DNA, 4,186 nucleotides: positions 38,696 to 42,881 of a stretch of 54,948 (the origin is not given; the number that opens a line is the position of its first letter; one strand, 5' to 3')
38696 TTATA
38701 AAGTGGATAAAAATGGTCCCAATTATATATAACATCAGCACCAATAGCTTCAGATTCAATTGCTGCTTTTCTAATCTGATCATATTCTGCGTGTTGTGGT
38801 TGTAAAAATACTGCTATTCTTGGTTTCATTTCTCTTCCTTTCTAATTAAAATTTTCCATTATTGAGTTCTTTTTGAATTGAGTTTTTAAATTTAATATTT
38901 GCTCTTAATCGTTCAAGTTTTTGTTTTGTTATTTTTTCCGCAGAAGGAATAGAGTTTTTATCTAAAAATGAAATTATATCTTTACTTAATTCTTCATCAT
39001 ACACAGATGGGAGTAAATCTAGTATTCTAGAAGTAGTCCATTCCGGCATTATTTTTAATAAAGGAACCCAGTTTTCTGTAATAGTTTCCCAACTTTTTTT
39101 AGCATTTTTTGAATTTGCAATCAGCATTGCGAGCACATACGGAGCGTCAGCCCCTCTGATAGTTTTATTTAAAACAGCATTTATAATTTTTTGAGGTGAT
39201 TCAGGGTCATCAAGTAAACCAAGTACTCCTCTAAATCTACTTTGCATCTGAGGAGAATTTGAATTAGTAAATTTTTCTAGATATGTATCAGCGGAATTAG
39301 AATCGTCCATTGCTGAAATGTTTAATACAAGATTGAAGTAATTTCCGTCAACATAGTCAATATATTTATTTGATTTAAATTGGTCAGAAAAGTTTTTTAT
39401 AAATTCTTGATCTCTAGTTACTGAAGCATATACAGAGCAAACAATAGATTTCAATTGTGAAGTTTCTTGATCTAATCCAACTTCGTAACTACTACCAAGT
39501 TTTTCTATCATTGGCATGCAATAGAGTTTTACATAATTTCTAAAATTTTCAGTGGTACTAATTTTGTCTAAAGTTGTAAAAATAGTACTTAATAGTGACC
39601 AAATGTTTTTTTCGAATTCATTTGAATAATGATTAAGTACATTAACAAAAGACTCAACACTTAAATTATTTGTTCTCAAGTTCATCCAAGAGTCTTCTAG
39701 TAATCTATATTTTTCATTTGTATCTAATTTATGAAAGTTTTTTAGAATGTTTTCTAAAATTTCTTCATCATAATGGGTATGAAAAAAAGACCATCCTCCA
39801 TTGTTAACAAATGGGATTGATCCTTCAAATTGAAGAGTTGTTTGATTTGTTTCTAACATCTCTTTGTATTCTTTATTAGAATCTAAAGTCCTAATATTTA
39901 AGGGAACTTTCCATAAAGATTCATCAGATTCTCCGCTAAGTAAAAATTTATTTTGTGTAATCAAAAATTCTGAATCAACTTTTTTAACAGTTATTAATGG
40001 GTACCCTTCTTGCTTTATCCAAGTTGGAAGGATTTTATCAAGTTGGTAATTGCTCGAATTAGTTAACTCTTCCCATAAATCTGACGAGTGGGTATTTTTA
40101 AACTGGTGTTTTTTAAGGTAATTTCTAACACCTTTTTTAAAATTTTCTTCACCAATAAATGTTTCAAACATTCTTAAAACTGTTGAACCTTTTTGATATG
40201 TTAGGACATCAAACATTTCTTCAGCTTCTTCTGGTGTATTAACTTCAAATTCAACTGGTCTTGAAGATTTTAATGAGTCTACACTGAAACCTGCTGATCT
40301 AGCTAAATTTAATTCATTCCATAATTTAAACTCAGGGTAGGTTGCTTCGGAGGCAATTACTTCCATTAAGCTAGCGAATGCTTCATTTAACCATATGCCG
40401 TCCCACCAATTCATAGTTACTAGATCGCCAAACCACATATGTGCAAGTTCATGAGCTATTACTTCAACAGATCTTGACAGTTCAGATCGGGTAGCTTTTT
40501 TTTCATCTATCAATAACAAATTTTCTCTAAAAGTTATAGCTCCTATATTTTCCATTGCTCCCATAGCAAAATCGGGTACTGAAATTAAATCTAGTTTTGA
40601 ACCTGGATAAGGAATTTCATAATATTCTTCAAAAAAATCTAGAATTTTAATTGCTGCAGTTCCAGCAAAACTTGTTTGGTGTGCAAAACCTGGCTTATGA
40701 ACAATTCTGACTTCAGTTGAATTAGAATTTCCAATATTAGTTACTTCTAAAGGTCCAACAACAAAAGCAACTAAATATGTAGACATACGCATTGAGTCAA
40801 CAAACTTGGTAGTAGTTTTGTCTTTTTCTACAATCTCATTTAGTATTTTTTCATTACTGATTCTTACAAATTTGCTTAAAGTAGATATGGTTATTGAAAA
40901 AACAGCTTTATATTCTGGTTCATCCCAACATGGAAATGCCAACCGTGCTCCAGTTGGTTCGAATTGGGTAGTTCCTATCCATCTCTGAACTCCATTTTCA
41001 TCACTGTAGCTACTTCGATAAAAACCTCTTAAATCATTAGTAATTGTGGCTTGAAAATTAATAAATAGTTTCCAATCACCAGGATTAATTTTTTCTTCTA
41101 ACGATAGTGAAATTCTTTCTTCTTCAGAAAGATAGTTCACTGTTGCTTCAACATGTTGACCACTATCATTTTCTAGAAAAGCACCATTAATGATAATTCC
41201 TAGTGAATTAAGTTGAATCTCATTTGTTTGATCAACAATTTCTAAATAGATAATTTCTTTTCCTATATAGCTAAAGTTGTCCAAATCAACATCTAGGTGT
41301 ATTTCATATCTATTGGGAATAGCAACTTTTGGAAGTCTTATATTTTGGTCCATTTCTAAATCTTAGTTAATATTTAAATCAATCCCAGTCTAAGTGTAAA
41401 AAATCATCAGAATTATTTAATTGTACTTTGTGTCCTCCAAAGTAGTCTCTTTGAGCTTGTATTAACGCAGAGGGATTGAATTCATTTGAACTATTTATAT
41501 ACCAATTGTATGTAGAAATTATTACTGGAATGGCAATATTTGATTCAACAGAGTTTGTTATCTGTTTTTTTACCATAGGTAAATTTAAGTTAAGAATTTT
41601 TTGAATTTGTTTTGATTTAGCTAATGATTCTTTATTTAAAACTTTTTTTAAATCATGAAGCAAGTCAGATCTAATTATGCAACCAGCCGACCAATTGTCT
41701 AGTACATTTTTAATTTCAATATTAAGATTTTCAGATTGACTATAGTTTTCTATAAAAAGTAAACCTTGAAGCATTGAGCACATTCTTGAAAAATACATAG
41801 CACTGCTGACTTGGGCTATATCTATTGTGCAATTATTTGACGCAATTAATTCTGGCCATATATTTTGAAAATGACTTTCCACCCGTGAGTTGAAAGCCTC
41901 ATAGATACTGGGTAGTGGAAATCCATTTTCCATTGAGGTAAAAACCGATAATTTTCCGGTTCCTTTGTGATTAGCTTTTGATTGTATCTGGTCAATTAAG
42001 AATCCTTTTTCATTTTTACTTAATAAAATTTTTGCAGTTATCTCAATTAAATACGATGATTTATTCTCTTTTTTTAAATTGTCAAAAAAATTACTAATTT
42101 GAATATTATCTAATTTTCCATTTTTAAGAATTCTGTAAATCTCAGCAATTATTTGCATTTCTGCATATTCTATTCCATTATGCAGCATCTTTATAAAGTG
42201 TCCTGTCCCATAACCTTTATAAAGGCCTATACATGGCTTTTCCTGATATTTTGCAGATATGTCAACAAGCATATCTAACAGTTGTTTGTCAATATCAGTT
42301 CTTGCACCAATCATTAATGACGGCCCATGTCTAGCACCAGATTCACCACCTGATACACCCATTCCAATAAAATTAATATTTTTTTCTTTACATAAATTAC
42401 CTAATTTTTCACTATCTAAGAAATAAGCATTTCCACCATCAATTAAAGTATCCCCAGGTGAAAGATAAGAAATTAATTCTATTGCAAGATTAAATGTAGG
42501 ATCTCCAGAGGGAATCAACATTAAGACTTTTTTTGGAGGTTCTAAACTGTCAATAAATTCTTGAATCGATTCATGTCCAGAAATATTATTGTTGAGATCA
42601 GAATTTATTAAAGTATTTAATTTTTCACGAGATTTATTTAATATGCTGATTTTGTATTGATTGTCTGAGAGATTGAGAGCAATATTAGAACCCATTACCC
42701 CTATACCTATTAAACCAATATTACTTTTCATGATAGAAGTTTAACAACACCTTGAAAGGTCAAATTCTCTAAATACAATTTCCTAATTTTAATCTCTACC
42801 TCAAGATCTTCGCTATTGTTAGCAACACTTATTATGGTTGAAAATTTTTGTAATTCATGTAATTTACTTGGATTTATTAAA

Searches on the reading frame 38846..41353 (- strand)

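Call 8: search_protein_families(library=pfam, proteins=[window:38846-41353:-])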
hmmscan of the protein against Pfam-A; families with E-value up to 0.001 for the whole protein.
window:38846-41353:- (835 aa): 3 families
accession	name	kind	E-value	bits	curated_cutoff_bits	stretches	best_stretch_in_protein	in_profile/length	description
PF01433.26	Peptidase_M1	-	1.1e-74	251.2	27.7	1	233-445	5-218/218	Peptidase family M1 domain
PF17900.6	Peptidase_M1_N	-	7.5e-43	147.2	25.8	1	13-194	2-186/186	Peptidase M1 N-terminal domain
PF11838.14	ERAP1_C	-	1.2e-39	137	38.2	1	516-817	4-317/318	ERAP1-like C-terminal domain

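Call 9: search_protein_families(library=ncbifam, proteins=[window:38846-41353:-])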
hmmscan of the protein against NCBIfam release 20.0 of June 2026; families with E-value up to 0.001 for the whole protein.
window:38846-41353:- (835 aa): 3 families
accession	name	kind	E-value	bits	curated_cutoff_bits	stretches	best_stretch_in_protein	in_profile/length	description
TIGR02412.1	pepN_strep_liv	equivalog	3.4e-88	296.9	591.2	1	15-592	18-596/832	aminopeptidase N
TIGR02414.1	pepN_proteo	equivalog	5.7e-40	137.3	718.2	1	18-498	12-492/868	aminopeptidase N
TIGR02411.1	leuko_A4_hydro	equivalog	1.5e-29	103.2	761.7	1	17-453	17-446/600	leukotriene-A(4) hydrolase/aminopeptidase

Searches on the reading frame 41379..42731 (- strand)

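Call 8: search_protein_families(library=pfam, proteins=[window:41379-42731:-])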
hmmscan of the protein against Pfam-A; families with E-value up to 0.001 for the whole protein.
window:41379-42731:- (450 aa): 2 families
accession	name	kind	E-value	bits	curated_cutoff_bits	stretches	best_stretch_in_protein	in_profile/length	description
PF00393.24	6PGD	-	9.7e-72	242.2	27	1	177-449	1-290/290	6-phosphogluconate dehydrogenase, C-terminal domain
PF03446.21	NAD_binding_2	-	1.4e-34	119.9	21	1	4-162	1-156/161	NAD binding domain of 6-phosphogluconate dehydrogenase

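Call 9: search_protein_families(library=ncbifam, proteins=[window:41379-42731:-])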
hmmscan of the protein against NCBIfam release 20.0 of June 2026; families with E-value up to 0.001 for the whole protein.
window:41379-42731:- (450 aa): 8 families
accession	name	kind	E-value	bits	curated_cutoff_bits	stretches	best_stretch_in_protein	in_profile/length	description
NF006765.0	PRK09287.1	equivalog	3.7e-120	402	413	1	2-449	3-467/476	NADP-dependent phosphogluconate dehydrogenase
TIGR00873.1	gnd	equivalog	5.5e-115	384.8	426.7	1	4-449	1-465/467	decarboxylating NADP(+)-dependent phosphogluconate dehydrogenase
NF007161.0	PRK09599.1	subfamily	4.8e-63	213.2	271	2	4-290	2-279/302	NADP-dependent phosphogluconate dehydrogenase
TIGR00872.1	gnd_rel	equivalog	4.5e-54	183.7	297.2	2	4-288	2-274/299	phosphogluconate dehydrogenase (NAD(+)-dependent, decarboxylating)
NF008592.0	PRK11559.1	equivalog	1.9e-11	43.8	397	1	1-160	1-157/296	2-hydroxy-3-oxopropionate reductase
TIGR01505.1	tartro_sem_red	equivalog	4.3e-10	39.3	340.75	1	5-247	2-233/291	2-hydroxy-3-oxopropionate reductase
TIGR01692.1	HIBADH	equivalog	1.6e-05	24.4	291.6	1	8-151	2-142/288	3-hydroxyisobutyrate dehydrogenase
NF011633.0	PRK15059.1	equivalog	0.00037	19.8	451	0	5-210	3-198/292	2-hydroxy-3-oxopropionate reductase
